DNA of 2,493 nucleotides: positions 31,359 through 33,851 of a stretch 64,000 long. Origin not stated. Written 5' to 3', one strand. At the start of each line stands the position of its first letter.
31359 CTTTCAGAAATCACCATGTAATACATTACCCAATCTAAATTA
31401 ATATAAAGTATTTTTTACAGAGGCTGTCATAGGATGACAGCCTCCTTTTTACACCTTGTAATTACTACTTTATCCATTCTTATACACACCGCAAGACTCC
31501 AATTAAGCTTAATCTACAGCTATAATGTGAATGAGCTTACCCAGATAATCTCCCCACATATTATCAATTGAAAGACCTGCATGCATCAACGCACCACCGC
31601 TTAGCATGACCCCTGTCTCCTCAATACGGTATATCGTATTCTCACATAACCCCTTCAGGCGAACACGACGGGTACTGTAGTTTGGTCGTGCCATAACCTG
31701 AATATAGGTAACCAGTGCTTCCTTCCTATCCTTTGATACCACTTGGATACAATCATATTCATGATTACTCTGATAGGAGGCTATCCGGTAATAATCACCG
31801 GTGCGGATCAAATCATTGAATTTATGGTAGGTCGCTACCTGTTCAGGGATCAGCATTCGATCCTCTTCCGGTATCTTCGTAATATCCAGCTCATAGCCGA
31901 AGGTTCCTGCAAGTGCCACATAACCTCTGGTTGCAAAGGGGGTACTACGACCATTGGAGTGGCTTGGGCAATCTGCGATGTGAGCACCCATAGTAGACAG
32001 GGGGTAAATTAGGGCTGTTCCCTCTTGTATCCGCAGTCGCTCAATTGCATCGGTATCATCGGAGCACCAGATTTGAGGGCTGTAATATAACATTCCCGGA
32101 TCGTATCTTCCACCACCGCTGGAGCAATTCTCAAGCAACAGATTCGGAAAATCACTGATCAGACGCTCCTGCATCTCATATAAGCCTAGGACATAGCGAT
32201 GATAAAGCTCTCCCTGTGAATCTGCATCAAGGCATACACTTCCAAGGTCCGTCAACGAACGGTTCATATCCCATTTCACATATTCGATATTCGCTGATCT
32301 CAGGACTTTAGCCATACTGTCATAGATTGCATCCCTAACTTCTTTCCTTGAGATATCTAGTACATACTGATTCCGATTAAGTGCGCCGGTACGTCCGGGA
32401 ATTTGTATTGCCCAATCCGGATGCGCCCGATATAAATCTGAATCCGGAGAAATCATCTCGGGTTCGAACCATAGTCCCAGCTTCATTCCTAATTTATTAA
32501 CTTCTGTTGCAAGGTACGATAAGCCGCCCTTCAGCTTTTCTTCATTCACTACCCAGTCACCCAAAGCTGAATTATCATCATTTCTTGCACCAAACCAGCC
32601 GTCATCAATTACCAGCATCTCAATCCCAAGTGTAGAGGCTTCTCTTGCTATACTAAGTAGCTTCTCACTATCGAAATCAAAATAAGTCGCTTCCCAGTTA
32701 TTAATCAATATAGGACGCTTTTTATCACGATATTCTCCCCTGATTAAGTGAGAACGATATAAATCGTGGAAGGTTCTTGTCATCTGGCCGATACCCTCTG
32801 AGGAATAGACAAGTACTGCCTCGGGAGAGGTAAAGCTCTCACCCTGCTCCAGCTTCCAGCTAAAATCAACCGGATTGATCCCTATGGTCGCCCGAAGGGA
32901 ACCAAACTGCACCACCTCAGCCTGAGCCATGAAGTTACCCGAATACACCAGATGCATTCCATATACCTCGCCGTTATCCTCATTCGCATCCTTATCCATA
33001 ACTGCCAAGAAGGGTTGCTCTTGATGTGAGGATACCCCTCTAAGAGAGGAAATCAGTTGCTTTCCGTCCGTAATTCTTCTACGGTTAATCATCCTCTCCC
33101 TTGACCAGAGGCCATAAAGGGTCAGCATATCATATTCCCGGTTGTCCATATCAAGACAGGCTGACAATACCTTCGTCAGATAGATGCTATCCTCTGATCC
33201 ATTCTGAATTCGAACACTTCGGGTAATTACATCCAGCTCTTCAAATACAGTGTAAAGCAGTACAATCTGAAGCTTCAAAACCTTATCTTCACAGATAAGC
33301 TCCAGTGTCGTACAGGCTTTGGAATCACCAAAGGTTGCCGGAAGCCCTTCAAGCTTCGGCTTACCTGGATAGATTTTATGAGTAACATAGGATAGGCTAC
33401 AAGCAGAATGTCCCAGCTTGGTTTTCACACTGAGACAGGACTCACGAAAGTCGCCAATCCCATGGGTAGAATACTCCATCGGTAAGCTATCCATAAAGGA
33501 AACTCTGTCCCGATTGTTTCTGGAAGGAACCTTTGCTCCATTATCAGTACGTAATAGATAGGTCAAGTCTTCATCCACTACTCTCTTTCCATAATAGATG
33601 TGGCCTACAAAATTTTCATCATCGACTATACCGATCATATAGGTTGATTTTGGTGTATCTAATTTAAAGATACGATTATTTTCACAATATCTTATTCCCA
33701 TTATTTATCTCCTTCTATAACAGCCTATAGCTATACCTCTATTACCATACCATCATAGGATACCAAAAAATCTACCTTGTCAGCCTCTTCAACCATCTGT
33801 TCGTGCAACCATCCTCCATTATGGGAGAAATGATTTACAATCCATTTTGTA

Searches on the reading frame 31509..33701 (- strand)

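Call 48: search_protein_families(library=pfam, proteins=[window:31509-33701:-], max_evalue=0.00001)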
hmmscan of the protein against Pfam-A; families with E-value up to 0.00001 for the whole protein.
window:31509-33701:- (730 aa): 3 families
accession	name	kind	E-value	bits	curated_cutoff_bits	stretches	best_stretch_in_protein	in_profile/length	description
PF02065.24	Melibiase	-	7.3e-153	509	27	1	289-635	1-347/347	Melibiase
PF16875.11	Glyco_hydro_36N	-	1.3e-91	307.1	27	1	31-285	2-253/253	Glycosyl hydrolase family 36 N-terminal domain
PF16874.11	Glyco_hydro_36C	-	2.8e-22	79.4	27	1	650-726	2-77/77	Glycosyl hydrolase family 36 C-terminal domain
